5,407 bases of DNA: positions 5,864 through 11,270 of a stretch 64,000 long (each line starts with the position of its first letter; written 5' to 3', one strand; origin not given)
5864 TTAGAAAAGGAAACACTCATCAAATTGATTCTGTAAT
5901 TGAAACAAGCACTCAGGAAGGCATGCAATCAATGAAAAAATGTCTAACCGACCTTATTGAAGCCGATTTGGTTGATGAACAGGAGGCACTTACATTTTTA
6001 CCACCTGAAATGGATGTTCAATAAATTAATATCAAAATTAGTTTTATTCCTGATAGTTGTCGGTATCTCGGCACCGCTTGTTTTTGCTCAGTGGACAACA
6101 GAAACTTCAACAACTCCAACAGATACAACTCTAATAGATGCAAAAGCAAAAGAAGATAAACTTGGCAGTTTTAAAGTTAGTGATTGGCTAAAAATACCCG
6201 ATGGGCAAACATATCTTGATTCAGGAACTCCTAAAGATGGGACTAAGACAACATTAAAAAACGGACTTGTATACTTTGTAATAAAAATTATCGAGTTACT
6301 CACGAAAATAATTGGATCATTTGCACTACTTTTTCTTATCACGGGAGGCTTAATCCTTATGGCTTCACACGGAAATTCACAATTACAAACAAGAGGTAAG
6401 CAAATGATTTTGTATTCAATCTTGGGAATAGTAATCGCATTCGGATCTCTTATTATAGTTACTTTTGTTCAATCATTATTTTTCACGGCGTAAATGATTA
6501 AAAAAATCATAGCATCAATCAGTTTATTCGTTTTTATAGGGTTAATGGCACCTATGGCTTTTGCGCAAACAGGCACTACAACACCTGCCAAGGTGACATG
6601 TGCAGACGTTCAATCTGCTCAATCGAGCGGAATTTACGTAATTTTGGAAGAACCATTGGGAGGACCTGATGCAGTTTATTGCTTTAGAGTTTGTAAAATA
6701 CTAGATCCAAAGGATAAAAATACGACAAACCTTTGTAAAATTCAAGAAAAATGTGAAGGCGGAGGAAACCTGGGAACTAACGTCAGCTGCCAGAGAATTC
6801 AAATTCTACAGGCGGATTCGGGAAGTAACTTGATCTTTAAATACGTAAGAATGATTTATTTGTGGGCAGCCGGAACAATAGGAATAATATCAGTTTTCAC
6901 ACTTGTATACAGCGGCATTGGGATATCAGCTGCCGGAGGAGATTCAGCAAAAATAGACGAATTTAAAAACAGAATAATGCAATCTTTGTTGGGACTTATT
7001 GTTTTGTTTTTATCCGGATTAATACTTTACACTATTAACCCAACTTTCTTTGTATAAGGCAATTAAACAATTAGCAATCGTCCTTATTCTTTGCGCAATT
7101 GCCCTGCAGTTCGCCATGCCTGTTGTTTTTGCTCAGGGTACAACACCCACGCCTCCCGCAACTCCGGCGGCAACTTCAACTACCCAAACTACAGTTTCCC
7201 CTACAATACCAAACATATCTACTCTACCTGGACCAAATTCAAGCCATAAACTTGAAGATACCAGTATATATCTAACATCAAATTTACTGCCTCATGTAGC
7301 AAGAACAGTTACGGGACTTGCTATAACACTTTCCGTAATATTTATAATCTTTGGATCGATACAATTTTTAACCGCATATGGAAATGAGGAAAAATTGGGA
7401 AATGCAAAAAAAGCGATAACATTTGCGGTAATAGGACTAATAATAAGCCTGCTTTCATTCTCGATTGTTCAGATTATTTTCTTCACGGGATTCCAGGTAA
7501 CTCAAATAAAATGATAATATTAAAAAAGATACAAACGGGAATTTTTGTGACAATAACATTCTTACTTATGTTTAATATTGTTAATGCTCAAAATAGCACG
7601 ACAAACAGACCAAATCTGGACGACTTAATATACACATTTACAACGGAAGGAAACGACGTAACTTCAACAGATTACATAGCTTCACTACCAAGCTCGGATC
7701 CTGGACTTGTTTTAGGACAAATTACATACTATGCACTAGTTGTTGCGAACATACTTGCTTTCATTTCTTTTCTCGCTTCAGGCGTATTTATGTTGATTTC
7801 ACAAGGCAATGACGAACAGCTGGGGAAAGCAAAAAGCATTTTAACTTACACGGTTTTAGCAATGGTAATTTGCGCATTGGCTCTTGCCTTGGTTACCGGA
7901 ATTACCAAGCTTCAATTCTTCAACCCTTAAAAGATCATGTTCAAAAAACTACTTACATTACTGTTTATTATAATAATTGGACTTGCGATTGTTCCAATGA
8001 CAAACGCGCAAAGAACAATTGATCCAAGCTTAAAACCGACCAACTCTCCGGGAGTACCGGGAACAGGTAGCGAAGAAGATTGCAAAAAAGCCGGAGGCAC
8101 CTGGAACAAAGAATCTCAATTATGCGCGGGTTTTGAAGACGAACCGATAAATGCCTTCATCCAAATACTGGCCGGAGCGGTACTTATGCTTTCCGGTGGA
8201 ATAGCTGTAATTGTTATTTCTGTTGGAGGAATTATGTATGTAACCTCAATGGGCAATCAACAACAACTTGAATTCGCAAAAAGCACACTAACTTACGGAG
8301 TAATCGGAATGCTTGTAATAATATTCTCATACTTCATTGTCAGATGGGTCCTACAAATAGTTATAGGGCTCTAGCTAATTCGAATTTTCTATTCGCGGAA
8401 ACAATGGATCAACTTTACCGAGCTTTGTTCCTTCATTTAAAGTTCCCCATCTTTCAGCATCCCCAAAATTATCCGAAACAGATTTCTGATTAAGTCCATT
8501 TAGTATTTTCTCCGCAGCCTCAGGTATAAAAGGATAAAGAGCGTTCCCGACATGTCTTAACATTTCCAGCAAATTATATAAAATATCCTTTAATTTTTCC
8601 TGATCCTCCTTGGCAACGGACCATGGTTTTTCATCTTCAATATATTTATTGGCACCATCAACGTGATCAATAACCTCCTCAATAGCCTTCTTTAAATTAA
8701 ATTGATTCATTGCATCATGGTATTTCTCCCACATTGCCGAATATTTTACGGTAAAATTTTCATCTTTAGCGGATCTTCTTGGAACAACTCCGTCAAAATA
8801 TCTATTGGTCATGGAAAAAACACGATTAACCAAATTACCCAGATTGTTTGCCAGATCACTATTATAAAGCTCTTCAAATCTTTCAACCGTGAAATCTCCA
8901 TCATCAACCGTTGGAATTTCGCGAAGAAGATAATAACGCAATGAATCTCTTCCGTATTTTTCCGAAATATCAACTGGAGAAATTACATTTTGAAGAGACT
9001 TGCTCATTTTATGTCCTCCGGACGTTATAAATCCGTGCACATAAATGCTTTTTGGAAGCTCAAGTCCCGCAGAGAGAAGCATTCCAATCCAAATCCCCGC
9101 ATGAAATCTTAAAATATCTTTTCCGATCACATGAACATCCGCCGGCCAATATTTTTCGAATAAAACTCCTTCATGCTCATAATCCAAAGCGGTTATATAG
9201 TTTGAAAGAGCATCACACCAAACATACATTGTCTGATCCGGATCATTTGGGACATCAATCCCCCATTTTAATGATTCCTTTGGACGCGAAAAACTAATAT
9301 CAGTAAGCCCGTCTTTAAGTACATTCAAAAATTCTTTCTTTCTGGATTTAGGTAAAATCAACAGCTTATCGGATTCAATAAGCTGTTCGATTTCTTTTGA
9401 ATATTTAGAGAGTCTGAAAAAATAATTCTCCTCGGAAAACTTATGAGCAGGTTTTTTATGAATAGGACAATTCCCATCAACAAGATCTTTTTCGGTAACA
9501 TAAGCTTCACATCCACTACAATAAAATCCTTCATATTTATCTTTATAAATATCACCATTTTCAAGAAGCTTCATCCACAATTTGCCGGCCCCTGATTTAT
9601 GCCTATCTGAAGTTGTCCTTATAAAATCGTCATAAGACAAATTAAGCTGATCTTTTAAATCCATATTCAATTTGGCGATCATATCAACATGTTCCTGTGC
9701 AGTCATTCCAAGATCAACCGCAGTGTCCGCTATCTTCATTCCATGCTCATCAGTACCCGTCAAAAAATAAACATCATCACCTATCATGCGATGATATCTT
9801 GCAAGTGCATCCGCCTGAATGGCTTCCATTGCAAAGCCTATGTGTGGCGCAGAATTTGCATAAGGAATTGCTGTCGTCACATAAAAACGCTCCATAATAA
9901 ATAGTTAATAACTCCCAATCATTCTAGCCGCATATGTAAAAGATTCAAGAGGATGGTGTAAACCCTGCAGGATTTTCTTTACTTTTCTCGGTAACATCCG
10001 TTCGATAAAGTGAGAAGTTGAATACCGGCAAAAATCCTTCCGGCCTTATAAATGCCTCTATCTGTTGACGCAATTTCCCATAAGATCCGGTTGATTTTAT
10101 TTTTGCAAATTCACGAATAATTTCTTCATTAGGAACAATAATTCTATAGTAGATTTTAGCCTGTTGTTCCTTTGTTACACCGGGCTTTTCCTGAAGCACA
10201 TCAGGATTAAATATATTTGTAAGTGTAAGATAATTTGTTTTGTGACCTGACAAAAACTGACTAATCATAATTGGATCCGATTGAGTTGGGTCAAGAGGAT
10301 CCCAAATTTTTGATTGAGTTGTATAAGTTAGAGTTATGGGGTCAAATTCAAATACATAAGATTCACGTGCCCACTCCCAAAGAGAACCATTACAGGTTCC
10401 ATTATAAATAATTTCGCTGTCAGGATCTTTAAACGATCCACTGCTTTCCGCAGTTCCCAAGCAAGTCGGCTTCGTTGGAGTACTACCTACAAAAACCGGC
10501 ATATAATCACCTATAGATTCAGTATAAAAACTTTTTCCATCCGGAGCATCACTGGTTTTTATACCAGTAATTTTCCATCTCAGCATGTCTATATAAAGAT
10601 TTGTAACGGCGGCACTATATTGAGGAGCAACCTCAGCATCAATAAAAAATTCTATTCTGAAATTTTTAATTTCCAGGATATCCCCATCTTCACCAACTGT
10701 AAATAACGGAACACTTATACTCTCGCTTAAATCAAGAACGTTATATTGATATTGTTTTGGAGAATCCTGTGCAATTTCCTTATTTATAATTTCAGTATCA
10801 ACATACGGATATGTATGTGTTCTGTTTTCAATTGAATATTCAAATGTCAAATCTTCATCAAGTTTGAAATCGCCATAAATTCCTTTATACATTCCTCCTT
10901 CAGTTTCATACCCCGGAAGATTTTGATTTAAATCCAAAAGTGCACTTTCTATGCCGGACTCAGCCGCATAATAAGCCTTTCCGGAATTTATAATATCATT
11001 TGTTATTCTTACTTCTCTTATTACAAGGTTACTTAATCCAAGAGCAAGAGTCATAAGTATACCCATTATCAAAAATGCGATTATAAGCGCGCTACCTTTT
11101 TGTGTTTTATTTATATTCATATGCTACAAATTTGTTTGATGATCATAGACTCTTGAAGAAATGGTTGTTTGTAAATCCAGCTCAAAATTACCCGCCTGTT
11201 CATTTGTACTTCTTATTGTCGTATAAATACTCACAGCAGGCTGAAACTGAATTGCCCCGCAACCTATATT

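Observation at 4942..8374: PilT retraction ATPase forms one operon-like block with five tandem TrbC/VirB2-like (T4SS-pilin-like) genes, with no T4SS machinery nearby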

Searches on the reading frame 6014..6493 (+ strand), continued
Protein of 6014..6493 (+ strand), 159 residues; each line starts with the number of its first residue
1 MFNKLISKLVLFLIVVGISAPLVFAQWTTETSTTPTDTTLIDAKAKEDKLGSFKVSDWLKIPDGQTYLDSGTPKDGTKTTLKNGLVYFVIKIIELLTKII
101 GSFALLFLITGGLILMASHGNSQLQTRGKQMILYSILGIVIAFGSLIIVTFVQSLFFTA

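Call 54: find_encoding_contigs(protein=P0001, flank=10000, max_places=2)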
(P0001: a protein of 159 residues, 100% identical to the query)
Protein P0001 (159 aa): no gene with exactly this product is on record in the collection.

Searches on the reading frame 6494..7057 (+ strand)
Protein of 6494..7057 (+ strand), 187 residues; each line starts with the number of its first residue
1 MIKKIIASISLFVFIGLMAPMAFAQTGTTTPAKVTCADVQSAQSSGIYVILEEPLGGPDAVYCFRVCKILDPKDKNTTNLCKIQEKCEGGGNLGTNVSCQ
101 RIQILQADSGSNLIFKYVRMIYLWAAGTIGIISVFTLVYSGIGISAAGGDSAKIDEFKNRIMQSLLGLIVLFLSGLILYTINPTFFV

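Call 3: search_protein_families(library=pfam, proteins=[window:6494-7057:+], max_evalue=1)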
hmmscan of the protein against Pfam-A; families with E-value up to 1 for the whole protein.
window:6494-7057:+ (187 aa): 2 families
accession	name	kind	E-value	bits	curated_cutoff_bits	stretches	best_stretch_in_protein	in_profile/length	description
PF18895.5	T4SS_pilin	-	4.4e-05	23.9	26.6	1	120-180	11-70/71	Type IV secretion system pilin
PF22253.2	DUF6948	-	0.073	13.7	27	1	105-142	18-53/85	Domain of unknown function (DUF6948)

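Call 47: search_protein_families(library=ncbifam, proteins=[window:6494-7057:+], max_evalue=0.01)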
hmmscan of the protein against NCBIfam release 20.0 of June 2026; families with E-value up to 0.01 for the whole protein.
window:6494-7057:+ (187 aa): 1 family
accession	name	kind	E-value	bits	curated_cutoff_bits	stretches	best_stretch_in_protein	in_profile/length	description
NF045849.1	ICE_MMCAP2_0565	equivalog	0.00021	20.9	40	1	111-177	6-72/80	Mbov_0395 family pilin-like conjugal transfer protein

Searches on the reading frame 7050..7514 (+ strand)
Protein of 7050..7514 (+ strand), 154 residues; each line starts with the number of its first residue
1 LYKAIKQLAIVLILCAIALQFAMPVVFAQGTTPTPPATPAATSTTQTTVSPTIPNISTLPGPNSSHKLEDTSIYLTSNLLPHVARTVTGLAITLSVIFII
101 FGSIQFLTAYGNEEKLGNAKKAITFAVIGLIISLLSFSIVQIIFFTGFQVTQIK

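Call 3: search_protein_families(library=pfam, proteins=[window:7050-7514:+], max_evalue=1)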
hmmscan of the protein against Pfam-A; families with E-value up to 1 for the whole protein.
window:7050-7514:+ (154 aa): 5 families
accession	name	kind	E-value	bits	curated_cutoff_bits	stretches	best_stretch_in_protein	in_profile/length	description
PF18895.5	T4SS_pilin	-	1e-06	29.2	26.6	1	83-143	12-71/71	Type IV secretion system pilin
PF02417.20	Chromate_transp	-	0.00069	20.1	28.6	1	57-136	49-124/166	Chromate transporter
PF16014.10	SAP130_C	-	0.27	10.7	27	1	9-58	113-162/406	Histone deacetylase complex subunit SAP130 C-terminus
PF13369.12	Transglut_core2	-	0.34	10.8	23.5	1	76-102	52-78/155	Transglutaminase-like superfamily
PF13903.11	Claudin_2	-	0.46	10.7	29.1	1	51-146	60-144/192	PMP-22/EMP/MP20/Claudin tight junction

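Call 47: search_protein_families(library=ncbifam, proteins=[window:7050-7514:+], max_evalue=0.01)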
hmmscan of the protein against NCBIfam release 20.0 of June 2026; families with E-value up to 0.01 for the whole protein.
window:7050-7514:+ (154 aa): 1 family
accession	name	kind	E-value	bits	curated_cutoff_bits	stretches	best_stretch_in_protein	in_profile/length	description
NF045849.1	ICE_MMCAP2_0565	equivalog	1.2e-06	28.1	40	1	80-143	13-76/80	Mbov_0395 family pilin-like conjugal transfer protein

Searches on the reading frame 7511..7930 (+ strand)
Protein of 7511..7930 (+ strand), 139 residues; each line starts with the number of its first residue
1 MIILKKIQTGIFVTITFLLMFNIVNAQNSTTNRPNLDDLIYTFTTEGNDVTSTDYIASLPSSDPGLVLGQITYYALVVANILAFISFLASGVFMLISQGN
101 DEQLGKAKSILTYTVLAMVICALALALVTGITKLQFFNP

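Call 3: search_protein_families(library=pfam, proteins=[window:7511-7930:+], max_evalue=1)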
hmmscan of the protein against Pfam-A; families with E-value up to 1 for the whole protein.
window:7511-7930:+ (139 aa): 5 families
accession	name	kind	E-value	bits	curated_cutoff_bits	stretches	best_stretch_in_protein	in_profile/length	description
PF18895.5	T4SS_pilin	-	3.5e-06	27.4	26.6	1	67-129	8-69/71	Type IV secretion system pilin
PF13962.11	PGG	-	0.089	13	24.1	1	67-131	48-113/116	Domain of unknown function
PF00689.26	Cation_ATPase_C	-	0.11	12.7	27.3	0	7-31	84-108/175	Cation transporting ATPase, C-terminus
PF04893.22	Yip1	-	0.14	12.5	28.6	1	36-131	51-120/173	Yip1 domain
PF00122.25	E1-E2_ATPase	-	0.48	10.4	28.1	1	75-132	115-170/181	E1-E2 ATPase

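Call 47: search_protein_families(library=ncbifam, proteins=[window:7511-7930:+], max_evalue=0.01)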
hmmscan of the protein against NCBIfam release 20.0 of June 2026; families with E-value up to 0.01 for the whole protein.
window:7511-7930:+ (139 aa): 0 families

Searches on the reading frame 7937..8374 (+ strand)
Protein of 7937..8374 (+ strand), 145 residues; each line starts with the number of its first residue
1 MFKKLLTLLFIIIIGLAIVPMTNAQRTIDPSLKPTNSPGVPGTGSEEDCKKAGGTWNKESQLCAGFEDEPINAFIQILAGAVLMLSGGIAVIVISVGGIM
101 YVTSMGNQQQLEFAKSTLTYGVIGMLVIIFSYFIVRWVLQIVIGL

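Call 3: search_protein_families(library=pfam, proteins=[window:7937-8374:+], max_evalue=1)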
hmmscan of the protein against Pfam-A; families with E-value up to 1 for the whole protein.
window:7937-8374:+ (145 aa): 2 families
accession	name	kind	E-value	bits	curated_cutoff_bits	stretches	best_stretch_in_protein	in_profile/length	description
PF18895.5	T4SS_pilin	-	3.5e-07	30.6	26.6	1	69-138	3-71/71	Type IV secretion system pilin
PF14055.11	NVEALA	-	0.84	9.8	27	0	1-23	3-25/62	NVEALA protein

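Call 47: search_protein_families(library=ncbifam, proteins=[window:7937-8374:+], max_evalue=0.01)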
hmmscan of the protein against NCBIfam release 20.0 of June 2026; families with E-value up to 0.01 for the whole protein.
window:7937-8374:+ (145 aa): 1 family
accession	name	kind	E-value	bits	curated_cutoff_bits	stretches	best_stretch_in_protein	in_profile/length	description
NF045849.1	ICE_MMCAP2_0565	equivalog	1.2e-05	24.8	40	1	70-141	8-79/80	Mbov_0395 family pilin-like conjugal transfer protein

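Call 48: predict_structure(alignment_id=A2)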
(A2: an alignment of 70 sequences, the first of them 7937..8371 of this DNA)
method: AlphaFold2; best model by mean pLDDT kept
length: 145 residues; sequences in the alignment: 70
mean_pLDDT: 77.5   pTM: 0.46
mean pLDDT of the five models: 77.5, 75.5, 74.4, 73.7, 73.1
residues with pLDDT >= 90: 46; 70-90: 44; 50-70: 52; < 50: 3
segments of 3 or more residues with pLDDT < 50: 36-38
pLDDT, mean of each block of 10 residues (from residue 1): 89 83 58 54 62 67 57 76 87 94 91 94 91 85 70
secondary structure, 60 per line:
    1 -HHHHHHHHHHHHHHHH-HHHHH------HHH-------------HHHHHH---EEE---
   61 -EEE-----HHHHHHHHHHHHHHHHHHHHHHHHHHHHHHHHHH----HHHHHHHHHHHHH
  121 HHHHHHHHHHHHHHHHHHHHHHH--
elements in order: H2-17 H19-23 H46-51 E55-57 E62-64 H70-103 H108-143

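Call 50: search_solved_structures(query=A2, max_evalue=10, show_alignments=2)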
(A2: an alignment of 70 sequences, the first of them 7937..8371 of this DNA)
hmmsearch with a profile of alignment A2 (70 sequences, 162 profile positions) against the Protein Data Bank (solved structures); distinct sequences matched with E-value up to 10: 6.
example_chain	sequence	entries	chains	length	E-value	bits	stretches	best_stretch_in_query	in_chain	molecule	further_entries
5gko_A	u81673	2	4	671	0.00061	22.8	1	76-113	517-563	Macrolide export ATP-binding/permease protein MacB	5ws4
3hum_A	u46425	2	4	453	0.073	16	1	12-73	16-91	Penicillin-binding protein 4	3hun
7yr5_A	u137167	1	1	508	0.16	14.9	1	77-137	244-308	Monocarboxylate transporter 1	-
7da5_A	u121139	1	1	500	0.16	14.9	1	77-137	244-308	Monocarboxylate transporter 1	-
6lyy_A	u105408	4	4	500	0.19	14.7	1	77-137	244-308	Monocarboxylate transporter 1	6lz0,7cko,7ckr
8zar_J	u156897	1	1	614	6.1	9.8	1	99-141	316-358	Multidrug export protein EmrB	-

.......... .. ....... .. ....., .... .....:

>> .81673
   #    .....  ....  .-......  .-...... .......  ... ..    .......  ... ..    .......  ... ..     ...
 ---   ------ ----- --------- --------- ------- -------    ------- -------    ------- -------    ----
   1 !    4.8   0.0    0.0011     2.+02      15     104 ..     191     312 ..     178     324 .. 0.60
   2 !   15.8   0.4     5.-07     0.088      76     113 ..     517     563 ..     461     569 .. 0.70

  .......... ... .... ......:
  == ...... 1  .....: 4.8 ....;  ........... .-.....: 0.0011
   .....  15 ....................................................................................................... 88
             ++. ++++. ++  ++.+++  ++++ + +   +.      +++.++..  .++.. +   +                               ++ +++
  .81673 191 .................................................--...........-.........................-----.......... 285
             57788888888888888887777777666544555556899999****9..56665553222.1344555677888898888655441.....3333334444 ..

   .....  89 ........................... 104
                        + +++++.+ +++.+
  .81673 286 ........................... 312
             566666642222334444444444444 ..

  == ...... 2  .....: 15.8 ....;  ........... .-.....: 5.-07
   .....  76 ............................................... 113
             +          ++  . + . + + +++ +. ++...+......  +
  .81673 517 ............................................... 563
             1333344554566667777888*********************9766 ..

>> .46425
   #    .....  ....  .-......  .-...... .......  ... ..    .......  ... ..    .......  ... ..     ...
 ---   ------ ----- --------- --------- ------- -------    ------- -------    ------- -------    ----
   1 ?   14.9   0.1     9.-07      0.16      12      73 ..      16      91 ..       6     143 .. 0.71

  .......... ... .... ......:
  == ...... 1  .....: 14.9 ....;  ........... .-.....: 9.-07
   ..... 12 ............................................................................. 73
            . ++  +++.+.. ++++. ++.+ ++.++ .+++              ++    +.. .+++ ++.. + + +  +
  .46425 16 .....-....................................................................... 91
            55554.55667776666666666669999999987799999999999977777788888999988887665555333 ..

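Call 51: fold_search(model_id=the predicted structure, library=pdb)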
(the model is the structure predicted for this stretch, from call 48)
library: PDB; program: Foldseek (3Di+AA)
matches with E <= 10: 85; with E <= 0.001: 0
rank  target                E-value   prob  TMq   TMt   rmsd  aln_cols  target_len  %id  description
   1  1urf_MODEL_1_A        1.8e+00  0.80  0.36  0.61   2.7        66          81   23  HR1b domain from PRK1 (released 2003-11-06)
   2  8dfu_0                2.0e+00  0.72  0.41  0.65   3.2        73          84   11  Cryo-EM structure of conjugation pili from Aeropyrum pernix (released 2023-03-22)
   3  8zar_C                2.6e+00  0.63  0.37  0.16   2.1        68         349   16  EmrAB-TolC MFS-type tripartite multidrug efflux pump FA (released 2025-04-30)
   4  1ijp_MODEL_1_A        2.6e+00  0.38  0.32  0.52   3.1        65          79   23  Solution Structure of Ala20Pro/Pro64Ala substituted subunit c of Escherichia coli ATP synthase (released 2002-03-27)
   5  5jje_B                2.6e+00  0.15  0.21  0.40   5.1        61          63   18  Structure of the SRII/HtrII Complex in I212121 space group ("U" shape) (released 2017-02-15)
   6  7zcm_B                2.6e+00  0.14  0.20  0.36   5.0        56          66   21  Dark state structure of Sensory Rhodopsin II in complex with HtrII solved by room temperature serial synchrotron cryst (released 2023-11-29)
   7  2y3h_A                2.8e+00  0.33  0.31  0.39   4.4        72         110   10  E63Q mutant of Cupriavidus metallidurans CH34 CnrXs (released 2011-03-30)
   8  3zg1_D                3.0e+00  0.21  0.33  0.42  13.8        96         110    8  NI-BOUND FORM OF M123A MUTANT OF CUPRIAVIDUS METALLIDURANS CH34 CNRXS (released 2013-10-23)
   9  4gyc_B                3.0e+00  0.14  0.19  0.38   5.0        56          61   20  Structure of the SRII(D75N mutant)/HtrII Complex in I212121 space group ("U" shape) (released 2013-05-08)
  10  4nkg_B                3.2e+00  0.69  0.36  0.75   2.2        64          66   20  Crystal structure of SspH1 LRR domain in complex PKN1 HR1b domain (released 2013-12-11)
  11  5jjn_B                3.4e+00  0.13  0.19  0.38   5.1        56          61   20  Structure of the SRII/HtrII(G83F) Complex in P212121 space group ("V" shape) (released 2017-02-15)
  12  8tsh_F                3.6e+00  0.47  0.39  0.22   2.6        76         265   12  S. thermodepolymerans KpsMT(E151Q)-KpsE in complex with ATP (released 2024-04-17)
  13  8vc9_E                3.8e+00  0.28  0.31  0.14   3.9        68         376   13  Hybrid response regulator LvrB from Leptospira / phosphorylated REC form (released 2024-12-18)
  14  9qgy_G                3.8e+00  0.23  0.32  0.15   4.1        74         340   20  Structure of the YbjP lipoprotein bound to the MacAB-TolC tripartite efflux pump (released 2026-03-25)
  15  3zg1_A                3.8e+00  0.18  0.33  0.42  13.0        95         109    7  NI-BOUND FORM OF M123A MUTANT OF CUPRIAVIDUS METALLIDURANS CH34 CNRXS (released 2013-10-23)
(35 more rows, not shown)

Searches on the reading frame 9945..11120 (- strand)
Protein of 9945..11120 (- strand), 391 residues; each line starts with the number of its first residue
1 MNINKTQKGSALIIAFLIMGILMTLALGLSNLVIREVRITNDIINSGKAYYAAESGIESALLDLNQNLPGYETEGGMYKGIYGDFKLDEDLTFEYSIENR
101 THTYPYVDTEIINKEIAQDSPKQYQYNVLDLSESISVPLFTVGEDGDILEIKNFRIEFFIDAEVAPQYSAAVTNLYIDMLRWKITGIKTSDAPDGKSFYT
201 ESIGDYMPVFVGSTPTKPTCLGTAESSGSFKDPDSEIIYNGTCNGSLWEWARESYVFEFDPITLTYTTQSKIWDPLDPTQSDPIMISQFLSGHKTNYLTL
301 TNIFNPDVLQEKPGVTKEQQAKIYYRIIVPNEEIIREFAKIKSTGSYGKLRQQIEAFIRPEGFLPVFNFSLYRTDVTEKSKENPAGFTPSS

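Call 52: search_protein_families(library=pfam, proteins=[window:9945-11120:-], max_evalue=0.01)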
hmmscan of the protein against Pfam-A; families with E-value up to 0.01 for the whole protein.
window:9945-11120:- (391 aa): 1 family
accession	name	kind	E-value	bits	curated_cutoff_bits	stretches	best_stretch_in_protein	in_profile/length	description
PF14341.11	PilX_N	-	8.1e-05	23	25.5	1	8-58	1-51/51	PilX N-terminal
